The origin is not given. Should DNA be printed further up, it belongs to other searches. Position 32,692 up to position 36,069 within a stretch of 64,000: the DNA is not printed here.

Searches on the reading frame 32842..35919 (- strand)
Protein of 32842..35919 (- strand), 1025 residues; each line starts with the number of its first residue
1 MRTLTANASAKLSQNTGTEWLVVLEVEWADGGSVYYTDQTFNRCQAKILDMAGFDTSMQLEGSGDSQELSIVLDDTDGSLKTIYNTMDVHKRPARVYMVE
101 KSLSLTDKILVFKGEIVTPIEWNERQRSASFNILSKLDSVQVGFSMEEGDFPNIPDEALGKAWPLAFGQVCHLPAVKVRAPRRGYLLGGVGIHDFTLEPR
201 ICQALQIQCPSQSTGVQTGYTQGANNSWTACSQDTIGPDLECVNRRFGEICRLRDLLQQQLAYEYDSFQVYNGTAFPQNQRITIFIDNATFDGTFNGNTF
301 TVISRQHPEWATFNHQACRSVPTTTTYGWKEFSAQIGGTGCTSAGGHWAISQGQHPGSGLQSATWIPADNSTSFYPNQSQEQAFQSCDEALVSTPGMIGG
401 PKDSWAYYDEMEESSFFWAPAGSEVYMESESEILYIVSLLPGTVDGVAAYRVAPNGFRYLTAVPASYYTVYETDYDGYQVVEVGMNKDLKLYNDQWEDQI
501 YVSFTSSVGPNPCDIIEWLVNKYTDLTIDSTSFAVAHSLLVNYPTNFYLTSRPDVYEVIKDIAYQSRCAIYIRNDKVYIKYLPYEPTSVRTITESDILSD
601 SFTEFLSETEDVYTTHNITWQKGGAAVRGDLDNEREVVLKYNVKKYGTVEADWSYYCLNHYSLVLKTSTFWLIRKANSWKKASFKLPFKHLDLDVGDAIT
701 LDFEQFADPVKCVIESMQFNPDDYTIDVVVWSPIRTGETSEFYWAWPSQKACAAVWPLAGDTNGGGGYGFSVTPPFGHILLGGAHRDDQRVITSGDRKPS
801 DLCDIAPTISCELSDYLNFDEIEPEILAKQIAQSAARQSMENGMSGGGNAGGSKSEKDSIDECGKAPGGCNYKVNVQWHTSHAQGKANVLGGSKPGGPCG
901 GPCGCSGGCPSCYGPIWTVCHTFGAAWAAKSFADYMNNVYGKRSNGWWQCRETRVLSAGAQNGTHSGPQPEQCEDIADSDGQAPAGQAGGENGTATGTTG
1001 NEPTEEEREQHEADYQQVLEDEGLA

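Call 19: search_protein_families(library=pfam, proteins=[window:32842-35919:-], max_evalue=0.001)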
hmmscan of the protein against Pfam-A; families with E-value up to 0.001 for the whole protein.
window:32842-35919:- (1025 aa): 0 families

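Call 20: search_protein_families(library=phrogs, proteins=[window:32842-35919:-], max_evalue=0.001)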
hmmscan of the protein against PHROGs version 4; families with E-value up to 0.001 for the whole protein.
window:32842-35919:- (1025 aa): 1 family
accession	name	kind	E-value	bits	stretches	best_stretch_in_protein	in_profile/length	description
phrog_31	-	tail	0.00069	18.4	0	545-620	587-662/1565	central tail fiber J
